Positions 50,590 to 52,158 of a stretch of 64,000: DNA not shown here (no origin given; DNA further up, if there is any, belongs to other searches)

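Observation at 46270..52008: Arn/Gtr-style undecaprenyl-phosphate surface-modification operon apparently rewired to a dTDP-4-amino-4,6-dideoxyhexose donor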

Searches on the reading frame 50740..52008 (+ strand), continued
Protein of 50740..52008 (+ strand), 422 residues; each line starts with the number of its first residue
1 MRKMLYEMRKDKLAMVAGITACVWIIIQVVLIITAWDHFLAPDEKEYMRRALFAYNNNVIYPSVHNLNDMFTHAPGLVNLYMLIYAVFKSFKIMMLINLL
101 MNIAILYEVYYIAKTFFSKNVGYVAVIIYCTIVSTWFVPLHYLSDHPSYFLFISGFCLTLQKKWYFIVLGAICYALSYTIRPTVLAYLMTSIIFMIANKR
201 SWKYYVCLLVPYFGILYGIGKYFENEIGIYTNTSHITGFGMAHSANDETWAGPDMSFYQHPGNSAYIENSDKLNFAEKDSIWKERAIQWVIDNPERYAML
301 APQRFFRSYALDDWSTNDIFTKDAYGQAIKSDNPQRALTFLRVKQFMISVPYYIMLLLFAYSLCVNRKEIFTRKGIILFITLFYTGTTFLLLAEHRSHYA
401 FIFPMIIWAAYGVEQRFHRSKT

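Call 47: find_encoding_contigs(protein=P0024, flank=8000, max_places=2)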
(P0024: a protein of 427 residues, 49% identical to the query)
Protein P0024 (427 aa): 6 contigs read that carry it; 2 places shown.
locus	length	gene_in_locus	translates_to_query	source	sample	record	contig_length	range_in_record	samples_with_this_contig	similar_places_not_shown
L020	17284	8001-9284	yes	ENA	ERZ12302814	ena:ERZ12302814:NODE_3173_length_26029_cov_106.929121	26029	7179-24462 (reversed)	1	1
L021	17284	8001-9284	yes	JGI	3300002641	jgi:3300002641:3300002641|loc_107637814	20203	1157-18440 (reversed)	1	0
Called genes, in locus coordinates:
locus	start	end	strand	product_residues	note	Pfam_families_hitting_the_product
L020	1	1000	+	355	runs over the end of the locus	-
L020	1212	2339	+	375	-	PF02655:ATP-grasp_3 (weak), PF07478:Dala_Dala_lig_C, PF13535:ATP-grasp_4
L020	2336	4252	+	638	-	PF01071:GARS_A, PF02655:ATP-grasp_3, PF18603:LAL_C2 (weak), PF25084:LbH_EIF2B (faint), PF25087:GMPPB_C (faint), PF00132:Hexapep, PF14602:Hexapep_2 (weak)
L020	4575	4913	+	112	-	-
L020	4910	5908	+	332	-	PF01757:Acyl_transf_3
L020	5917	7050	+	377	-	PF01041:DegT_DnrJ_EryC1, PF01212:Beta_elim_lyase (weak), PF00155:Aminotran_1_2, PF00266:Aminotran_5, PF01053:Cys_Met_Meta_PP (weak)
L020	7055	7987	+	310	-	PF00535:Glycos_transf_2, PF10111:Glyco_tranf_2_2 (weak)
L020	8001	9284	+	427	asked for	-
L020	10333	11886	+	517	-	-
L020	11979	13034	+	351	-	PF17101:Stealth_CR1, PF11380:Stealth_CR2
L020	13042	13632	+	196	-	PF01757:Acyl_transf_3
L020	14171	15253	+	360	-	PF01757:Acyl_transf_3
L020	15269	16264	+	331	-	PF05830:NodZ (weak)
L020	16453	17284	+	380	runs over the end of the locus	PF14897:EpsG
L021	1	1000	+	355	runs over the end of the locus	-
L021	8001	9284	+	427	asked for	-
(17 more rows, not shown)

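Call 59: find_encoding_contigs(protein=P0003, flank=8000, max_places=2)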
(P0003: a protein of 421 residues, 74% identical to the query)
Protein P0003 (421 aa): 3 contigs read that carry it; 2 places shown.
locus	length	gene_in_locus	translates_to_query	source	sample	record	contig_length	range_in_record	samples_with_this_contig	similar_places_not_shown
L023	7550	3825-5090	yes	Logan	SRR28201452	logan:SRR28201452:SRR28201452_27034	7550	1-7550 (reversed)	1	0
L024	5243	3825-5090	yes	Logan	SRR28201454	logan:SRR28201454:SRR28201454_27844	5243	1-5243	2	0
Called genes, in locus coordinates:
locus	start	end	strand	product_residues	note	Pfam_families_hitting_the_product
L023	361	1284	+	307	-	PF00535:Glycos_transf_2, PF10111:Glyco_tranf_2_2 (weak)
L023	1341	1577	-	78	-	-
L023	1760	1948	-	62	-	-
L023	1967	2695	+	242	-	-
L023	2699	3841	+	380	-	PF01041:DegT_DnrJ_EryC1, PF00155:Aminotran_1_2, PF00266:Aminotran_5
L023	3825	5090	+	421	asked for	-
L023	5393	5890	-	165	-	PF19666:DUF6169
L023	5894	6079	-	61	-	-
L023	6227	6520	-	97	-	-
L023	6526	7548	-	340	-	?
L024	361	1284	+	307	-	PF00535:Glycos_transf_2, PF10111:Glyco_tranf_2_2 (weak)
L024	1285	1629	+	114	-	PF00892:EamA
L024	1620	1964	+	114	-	-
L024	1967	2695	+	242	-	-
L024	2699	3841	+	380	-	PF01041:DegT_DnrJ_EryC1, PF00155:Aminotran_1_2, PF00266:Aminotran_5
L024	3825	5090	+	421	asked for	-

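Call 60: find_encoding_contigs(protein=P0013, flank=8000, max_places=2)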
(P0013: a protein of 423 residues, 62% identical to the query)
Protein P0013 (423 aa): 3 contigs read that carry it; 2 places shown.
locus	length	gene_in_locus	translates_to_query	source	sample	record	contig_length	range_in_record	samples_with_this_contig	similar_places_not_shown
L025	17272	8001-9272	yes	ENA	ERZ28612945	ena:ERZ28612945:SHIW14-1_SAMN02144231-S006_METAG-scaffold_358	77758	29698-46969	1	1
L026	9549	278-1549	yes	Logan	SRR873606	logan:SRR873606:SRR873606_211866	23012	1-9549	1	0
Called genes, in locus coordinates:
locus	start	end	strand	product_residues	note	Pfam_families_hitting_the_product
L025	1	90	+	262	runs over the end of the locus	PF00456:Transketolase_N, PF13292:DXP_synthase_N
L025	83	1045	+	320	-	PF02779:Transket_pyr, PF02780:Transketolase_C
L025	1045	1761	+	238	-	PF00753:Lactamase_B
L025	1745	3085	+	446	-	PF00501:AMP-binding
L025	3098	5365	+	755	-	PF04443:LuxE, PF05893:LuxC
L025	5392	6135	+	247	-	-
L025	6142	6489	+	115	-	PF00892:EamA (weak)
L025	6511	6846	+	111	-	-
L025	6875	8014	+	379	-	PF01041:DegT_DnrJ_EryC1, PF00155:Aminotran_1_2, PF00266:Aminotran_5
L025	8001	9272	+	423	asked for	-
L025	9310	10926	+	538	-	-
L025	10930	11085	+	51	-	-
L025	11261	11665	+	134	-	PF01467:CTP_transf_like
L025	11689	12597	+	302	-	PF04991:LicD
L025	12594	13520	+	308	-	PF00535:Glycos_transf_2, PF10111:Glyco_tranf_2_2 (weak), PF13641:Glyco_tranf_2_3 (weak)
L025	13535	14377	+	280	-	PF00535:Glycos_transf_2, PF10111:Glyco_tranf_2_2 (faint)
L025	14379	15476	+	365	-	PF20706:GT4-conflict, PF00534:Glycos_transf_1, PF13692:Glyco_trans_1_4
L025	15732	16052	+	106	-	PF00132:Hexapep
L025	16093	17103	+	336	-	PF00535:Glycos_transf_2, PF10111:Glyco_tranf_2_2, PF13641:Glyco_tranf_2_3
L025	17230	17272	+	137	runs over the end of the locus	-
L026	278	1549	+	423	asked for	-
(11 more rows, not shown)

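Call 61: find_encoding_contigs(protein=P0005, flank=8000, max_places=2)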
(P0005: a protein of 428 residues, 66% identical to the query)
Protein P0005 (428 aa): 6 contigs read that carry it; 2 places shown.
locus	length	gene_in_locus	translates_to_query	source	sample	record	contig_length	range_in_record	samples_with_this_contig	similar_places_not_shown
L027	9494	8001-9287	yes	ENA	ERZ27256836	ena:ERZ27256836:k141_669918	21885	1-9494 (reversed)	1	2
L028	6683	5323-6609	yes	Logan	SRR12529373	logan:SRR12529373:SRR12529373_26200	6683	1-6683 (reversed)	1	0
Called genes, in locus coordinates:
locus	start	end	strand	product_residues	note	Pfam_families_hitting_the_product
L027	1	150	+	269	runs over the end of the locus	PF00456:Transketolase_N, PF13292:DXP_synthase_N (weak), PF00676:E1_dh (weak)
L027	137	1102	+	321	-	PF02779:Transket_pyr, PF02780:Transketolase_C, PF22613:Transketolase_C_1 (weak)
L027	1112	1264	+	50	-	-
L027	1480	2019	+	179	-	PF13274:SocA_Panacea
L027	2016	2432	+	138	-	-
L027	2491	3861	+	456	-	PF00501:AMP-binding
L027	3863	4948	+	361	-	PF04443:LuxE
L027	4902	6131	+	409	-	PF05893:LuxC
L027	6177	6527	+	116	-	PF00892:EamA (weak)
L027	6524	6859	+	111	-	PF00892:EamA (weak)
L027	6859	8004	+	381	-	PF01041:DegT_DnrJ_EryC1, PF00155:Aminotran_1_2, PF00266:Aminotran_5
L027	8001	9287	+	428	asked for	-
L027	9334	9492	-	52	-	?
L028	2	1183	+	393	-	?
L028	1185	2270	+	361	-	PF04443:LuxE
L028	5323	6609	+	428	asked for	-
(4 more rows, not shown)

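Call 67: search_protein_families(library=pfam, proteins=[L004:5354-6601:+, L004:6594-7787:+, L004:7777-8850:+, L004:8853-9950:+, L004:11218-12096:+, L004:12779-13429:+, L004:13678-15414:+, L004:15411-16268:+, L004:16297-17841:+, L004:17838-18953:+], max_evalue=0.0001)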
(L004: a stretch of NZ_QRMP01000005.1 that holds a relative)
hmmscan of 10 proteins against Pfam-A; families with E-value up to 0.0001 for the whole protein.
L004:5354-6601:+ (415 aa): 1 family
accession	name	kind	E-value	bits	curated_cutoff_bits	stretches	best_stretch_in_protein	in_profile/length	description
PF04932.20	Wzy_C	-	2.8e-05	24.4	31.7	1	179-337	4-149/149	O-Antigen ligase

L004:6594-7787:+ (397 aa): 6 families
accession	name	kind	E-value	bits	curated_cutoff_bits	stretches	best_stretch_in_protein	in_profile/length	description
PF00534.26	Glycos_transf_1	-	8.7e-29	100.7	26.4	1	227-364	12-158/172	Glycosyl transferases group 1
PF13692.12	Glyco_trans_1_4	-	9.2e-24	84.8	27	1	233-360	4-138/142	Glycosyl transferases group 1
PF13439.12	Glyco_transf_4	-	1.1e-14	55.2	28.5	1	20-218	7-167/170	Glycosyltransferase Family 4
PF08323.17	Glyco_transf_5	-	1.2e-05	25.6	22.7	1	60-129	92-171/239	Starch synthase catalytic domain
PF13524.12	Glyco_trans_1_2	-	1.3e-05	25.6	25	1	246-393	3-140/144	Glycosyl transferase-like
PF13579.12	Glyco_trans_4_4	-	2.7e-05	25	29.7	1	20-213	6-155/158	Glycosyl transferase 4-like domain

L004:7777-8850:+ (357 aa): 2 families
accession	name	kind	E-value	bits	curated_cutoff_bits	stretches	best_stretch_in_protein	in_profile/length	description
PF04055.27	Radical_SAM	-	6.4e-16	59.4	29.5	1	16-162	1-161/166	Radical SAM superfamily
PF13186.11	SPASM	-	3e-10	40.6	21.5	1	240-302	1-63/67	Iron-sulfur cluster-binding domain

L004:8853-9950:+ (365 aa): 6 families
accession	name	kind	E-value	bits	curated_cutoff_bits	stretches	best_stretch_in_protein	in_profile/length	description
PF00534.26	Glycos_transf_1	-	3.5e-25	88.9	26.4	1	195-335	14-159/172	Glycosyl transferases group 1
PF13692.12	Glyco_trans_1_4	-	8e-21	75.2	27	1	197-305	2-111/142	Glycosyl transferases group 1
PF13439.12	Glyco_transf_4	-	2e-19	70.7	28.5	1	16-176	2-166/170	Glycosyltransferase Family 4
PF09314.17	DUF1972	-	3.3e-09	37.1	25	1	2-173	3-183/186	Domain of unknown function (DUF1972)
PF13579.12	Glyco_trans_4_4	-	5.8e-09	36.9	29.7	1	16-175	1-158/158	Glycosyl transferase 4-like domain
PF20706.3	GT4-conflict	-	2e-05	24.2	26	1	144-301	146-312/385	Family 4 Glycosyltransferase in conflict systems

L004:11218-12096:+ (292 aa): 1 family
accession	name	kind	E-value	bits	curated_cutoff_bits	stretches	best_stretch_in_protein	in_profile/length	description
PF01040.23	UbiA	-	1.4e-24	87.3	34.2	1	28-255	15-231/250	UbiA prenyltransferase family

L004:12779-13429:+ (216 aa): 3 families
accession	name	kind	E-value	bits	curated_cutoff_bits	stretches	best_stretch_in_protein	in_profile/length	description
PF18291.6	HU-HIG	-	1.1e-36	126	26.2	1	1-125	1-125/125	HU domain fused to wHTH, Ig, or Glycine-rich motif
PF00216.26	Bac_DNA_binding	-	7e-07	29.9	22.4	1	35-85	4-54/90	Bacterial DNA-binding protein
PF14848.11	HU-DNA_bdg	-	1.6e-05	25.4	30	1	8-125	7-121/124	DNA-binding domain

L004:13678-15414:+ (578 aa): 1 family
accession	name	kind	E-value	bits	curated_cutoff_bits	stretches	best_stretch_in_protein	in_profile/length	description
PF02776.23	TPP_enzyme_N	-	8.5e-18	64.7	26.8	1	12-119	5-113/119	Thiamine pyrophosphate enzyme, N-terminal TPP binding domain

L004:15411-16268:+ (285 aa): 1 family
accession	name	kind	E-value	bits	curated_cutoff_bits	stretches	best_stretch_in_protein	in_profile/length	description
PF18922.5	DUF5672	-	3.5e-45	154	24.4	1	59-268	2-164/164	Protein of unknown function (DUF5672)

L004:16297-17841:+ (514 aa): 1 family
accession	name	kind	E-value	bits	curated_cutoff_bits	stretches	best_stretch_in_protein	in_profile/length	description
PF01554.23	MatE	-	8.7e-07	29.2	24.9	1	30-173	14-155/161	MatE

L004:17838-18953:+ (371 aa): 1 family
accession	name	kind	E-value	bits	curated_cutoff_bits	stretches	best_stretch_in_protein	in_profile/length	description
PF04230.19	PS_pyruv_trans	-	2.1e-37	130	25.3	1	13-303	1-274/280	Polysaccharide pyruvyl transferase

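Call 68: search_protein_families(library=pfam, proteins=[L002:3720-5102:+, L002:6178-6744:+, L002:6741-8222:+, L002:8995-9939:+, L002:11580-12185:+, L002:12600-14519:-, L001:5462-6796:+, L001:9025-9786:+, L001:9941-11428:+, L001:11861-13138:+], max_evalue=0.0001)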
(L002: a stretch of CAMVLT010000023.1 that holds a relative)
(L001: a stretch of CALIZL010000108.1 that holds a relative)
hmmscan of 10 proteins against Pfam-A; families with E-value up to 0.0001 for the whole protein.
L002:3720-5102:+ (460 aa): 2 families
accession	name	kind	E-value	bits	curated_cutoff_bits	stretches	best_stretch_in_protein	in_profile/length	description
PF05970.20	PIF1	-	2.7e-09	37.4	25.9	1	1-84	113-192/223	PIF1-like helicase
PF02689.20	Herpes_Helicase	-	6.7e-05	21.5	27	1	244-308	716-782/808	Helicase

L002:6178-6744:+ (188 aa): 1 family
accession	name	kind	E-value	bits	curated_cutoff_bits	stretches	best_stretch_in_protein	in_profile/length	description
PF02075.23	RuvC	-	1.8e-40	138.6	22.2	1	6-156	1-148/148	Crossover junction endodeoxyribonuclease RuvC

L002:6741-8222:+ (493 aa): 6 families
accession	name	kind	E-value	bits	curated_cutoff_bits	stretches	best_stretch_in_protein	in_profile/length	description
PF00005.33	ABC_tran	-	4.7e-38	131.3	25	2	291-443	1-136/137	ABC transporter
PF13304.12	AAA_21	-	7.7e-16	59.5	27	2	400-474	222-298/304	AAA domain, putative AbiEii toxin, Type IV TA system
PF13555.12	AAA_29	-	5.1e-08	33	27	0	299-318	20-39/61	P-loop containing region of AAA domain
PF02463.25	SMC_N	-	5.8e-07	29.6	40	0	30-49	25-44/220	RecF/RecN/SMC N terminal domain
PF13476.12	AAA_23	-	2.3e-06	28.8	27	0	30-182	20-155/201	AAA domain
PF13401.12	AAA_22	-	1.3e-05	25.9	27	0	305-441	9-92/130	AAA domain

L002:8995-9939:+ (314 aa): 3 families
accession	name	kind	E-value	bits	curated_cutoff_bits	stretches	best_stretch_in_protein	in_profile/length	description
PF00535.33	Glycos_transf_2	-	2e-32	112.9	23.3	1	10-171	1-164/168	Glycosyl transferase family 2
PF13641.12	Glyco_tranf_2_3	-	5.4e-07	30.3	27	1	9-177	3-177/230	Glycosyltransferase like family 2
PF10111.15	Glyco_tranf_2_2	-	1.5e-06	28.4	27.3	1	11-102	2-92/276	Glycosyltransferase like family 2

L002:11580-12185:+ (201 aa): 0 families

L002:12600-14519:- (639 aa): 2 families
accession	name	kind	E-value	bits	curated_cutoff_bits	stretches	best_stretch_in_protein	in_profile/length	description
PF02540.23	NAD_synthase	-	7.2e-29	101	21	1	339-507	6-167/242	NAD synthase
PF00795.27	CN_hydrolase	-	6.8e-25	88.3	23.2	1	8-274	2-252/256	Carbon-nitrogen hydrolase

L001:5462-6796:+ (444 aa): 2 families
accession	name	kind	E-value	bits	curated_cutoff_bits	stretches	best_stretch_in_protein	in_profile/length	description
PF00501.34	AMP-binding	-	1.2e-34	120.2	29.9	2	109-305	167-384/384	AMP-binding enzyme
PF13193.12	AMP-binding_C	-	4.7e-10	40.7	24.5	1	356-431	1-76/76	AMP-binding enzyme C-terminal domain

L001:9025-9786:+ (253 aa): 0 families

L001:9941-11428:+ (495 aa): 0 families

L001:11861-13138:+ (425 aa): 3 families
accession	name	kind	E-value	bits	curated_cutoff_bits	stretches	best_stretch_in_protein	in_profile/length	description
PF03721.20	UDPG_MGDP_dh_N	-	1e-23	84.3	27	1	9-182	3-180/187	UDP-glucose/GDP-mannose dehydrogenase family, NAD binding domain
PF03720.21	UDPG_MGDP_dh_C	-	9.2e-21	74.6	30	1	320-417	1-102/103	UDP-glucose/GDP-mannose dehydrogenase family, UDP binding domain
PF00984.24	UDPG_MGDP_dh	-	2.1e-20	73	25.4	1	205-293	2-93/94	UDP-glucose/GDP-mannose dehydrogenase family, central domain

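Call 72: find_encoding_contigs(protein=window:50740-52008:+, flank=1000, max_places=3)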
Protein window:50740-52008:+ (422 aa): no gene with exactly this product is on record in the collection.

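Call 79: find_related_loci(query=A1, collection=viral_contigs, flank=8000)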
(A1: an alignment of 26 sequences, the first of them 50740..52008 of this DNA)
Query A1 (422 aa) in viral_contigs; peptide patterns used: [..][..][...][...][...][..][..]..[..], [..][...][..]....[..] (x = any residue, [..] = any of these).
17 stretches matched a pattern, but none encodes a relative of the query by tblastn (E <= 1e-3).

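Call 93: search_protein_representatives(alignment_id=A1)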
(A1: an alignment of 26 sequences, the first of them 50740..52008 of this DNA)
Query: 26 sequences, 425 profile positions. Proteins with E-value up to 0.001 (for the whole library): 7179; up to 1e-10: 1290; up to 1e-30: 246. The best 150 are listed.
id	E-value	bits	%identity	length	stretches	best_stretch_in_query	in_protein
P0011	1.7e-203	692.5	-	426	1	3-420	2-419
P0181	3.2e-159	546.6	-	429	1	3-419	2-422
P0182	1.3e-136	472.1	-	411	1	12-416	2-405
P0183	8.1e-133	459.6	-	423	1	7-421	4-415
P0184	5.0e-125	434.0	-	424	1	6-421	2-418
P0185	3.6e-124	431.2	-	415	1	11-423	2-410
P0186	9.2e-124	429.8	-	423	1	19-420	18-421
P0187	1.4e-123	429.2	-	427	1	7-420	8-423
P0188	7.4e-122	423.5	-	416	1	7-420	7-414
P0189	8.3e-121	420.1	-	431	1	3-421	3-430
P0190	2.8e-118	411.7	-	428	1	8-420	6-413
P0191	4.0e-117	407.9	-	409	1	18-418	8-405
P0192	7.7e-116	403.7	-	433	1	10-421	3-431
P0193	3.4e-115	401.6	-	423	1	9-422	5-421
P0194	3.1e-113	395.1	-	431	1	7-418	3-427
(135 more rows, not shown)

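Call 97: find_encoding_contigs(protein=P0021, flank=8000, max_places=1)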
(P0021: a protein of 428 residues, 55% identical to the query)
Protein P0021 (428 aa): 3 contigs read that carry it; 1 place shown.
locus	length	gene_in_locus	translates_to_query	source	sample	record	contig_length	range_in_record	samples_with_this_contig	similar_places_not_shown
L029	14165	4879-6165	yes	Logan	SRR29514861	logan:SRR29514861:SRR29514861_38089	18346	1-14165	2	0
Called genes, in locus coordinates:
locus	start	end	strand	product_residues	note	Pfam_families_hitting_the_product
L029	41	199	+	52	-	-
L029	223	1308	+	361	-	PF01757:Acyl_transf_3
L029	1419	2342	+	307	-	PF00535:Glycos_transf_2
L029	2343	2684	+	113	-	PF00892:EamA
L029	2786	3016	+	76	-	-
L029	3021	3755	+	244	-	-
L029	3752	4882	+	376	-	PF01041:DegT_DnrJ_EryC1, PF00155:Aminotran_1_2, PF00266:Aminotran_5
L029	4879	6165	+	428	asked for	-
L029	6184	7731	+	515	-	PF01041:DegT_DnrJ_EryC1, PF18741:MTES_1575 (faint), PF04480:DUF559, PF01041:DegT_DnrJ_EryC1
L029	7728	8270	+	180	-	PF25087:GMPPB_C (faint), PF00132:Hexapep (weak)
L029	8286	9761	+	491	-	PF01943:Polysacc_synt, PF13440:Polysacc_synt_3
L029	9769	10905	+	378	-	PF07429:Glyco_transf_56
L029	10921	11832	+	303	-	PF14305:ATPgrasp_TupA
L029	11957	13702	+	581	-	PF00884:Sulfatase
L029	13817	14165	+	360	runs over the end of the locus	-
